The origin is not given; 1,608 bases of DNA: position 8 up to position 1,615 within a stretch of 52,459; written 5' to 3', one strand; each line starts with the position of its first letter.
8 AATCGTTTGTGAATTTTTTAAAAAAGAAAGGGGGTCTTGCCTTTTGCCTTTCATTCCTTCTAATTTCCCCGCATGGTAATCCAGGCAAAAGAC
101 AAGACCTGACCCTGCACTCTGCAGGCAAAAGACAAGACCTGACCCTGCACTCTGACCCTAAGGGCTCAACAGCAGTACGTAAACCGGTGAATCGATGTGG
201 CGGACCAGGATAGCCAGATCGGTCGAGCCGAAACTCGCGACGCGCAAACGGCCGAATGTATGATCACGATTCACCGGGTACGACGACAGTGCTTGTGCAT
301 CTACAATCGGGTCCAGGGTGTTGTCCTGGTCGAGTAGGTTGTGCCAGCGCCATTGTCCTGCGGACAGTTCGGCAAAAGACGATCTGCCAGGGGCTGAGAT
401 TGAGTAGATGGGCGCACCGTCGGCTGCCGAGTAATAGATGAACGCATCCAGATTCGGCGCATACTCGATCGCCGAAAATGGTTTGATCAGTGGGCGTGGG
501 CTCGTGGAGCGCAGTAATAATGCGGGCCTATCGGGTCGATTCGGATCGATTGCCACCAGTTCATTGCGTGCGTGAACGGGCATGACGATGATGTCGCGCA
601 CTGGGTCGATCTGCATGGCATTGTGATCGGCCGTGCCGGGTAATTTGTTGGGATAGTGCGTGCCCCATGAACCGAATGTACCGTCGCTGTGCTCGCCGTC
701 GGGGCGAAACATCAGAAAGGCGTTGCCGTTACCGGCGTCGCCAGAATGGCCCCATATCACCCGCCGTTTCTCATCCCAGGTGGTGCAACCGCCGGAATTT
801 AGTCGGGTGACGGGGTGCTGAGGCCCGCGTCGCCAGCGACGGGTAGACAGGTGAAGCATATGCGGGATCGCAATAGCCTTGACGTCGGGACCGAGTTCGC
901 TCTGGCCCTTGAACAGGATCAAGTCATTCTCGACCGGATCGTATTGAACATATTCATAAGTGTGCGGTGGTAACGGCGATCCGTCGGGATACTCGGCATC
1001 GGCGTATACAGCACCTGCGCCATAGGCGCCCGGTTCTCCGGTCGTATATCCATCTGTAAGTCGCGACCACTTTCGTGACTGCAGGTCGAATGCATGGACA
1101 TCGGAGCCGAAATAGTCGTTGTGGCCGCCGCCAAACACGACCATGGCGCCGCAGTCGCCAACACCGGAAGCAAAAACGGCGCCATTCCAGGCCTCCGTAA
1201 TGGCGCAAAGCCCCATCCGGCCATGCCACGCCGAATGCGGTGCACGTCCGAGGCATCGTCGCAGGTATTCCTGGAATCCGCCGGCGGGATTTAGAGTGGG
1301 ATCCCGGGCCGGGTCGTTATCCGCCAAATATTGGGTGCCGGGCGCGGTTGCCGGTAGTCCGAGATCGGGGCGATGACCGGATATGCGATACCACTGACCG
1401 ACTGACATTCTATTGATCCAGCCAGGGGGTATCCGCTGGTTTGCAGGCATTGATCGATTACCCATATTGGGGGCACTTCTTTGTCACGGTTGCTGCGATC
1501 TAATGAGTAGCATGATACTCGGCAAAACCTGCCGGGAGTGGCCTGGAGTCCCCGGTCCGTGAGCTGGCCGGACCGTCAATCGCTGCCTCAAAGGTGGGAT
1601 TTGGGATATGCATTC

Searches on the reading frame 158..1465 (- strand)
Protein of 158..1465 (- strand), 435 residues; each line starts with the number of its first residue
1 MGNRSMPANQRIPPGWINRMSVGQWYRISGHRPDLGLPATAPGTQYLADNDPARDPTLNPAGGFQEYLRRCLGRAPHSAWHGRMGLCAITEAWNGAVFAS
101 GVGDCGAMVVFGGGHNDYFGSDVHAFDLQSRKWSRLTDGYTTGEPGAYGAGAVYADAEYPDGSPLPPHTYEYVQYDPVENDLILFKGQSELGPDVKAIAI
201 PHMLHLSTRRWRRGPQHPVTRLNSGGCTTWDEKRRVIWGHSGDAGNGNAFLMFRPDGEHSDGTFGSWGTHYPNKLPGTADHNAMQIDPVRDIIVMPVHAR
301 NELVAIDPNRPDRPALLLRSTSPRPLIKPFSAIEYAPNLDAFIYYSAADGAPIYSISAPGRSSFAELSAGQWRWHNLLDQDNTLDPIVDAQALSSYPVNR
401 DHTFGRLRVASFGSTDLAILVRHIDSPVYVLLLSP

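Call 61: search_protein_families(library=pfam, proteins=[window:158-1465:-], max_evalue=0.00001)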
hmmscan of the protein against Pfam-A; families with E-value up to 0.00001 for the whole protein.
window:158-1465:- (435 aa): 2 families
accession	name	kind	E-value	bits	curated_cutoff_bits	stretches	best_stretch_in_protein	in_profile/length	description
PF24681.1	Kelch_KLHDC2_KLHL20_DRC7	-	2e-07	31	50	0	106-139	114-147/221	KLHDC2/KLHL20/DRC7 Kelch-repeats domain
PF13418.12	Kelch_4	-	4.1e-06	27.1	21.6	0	104-138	11-46/49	Galactose oxidase, central domain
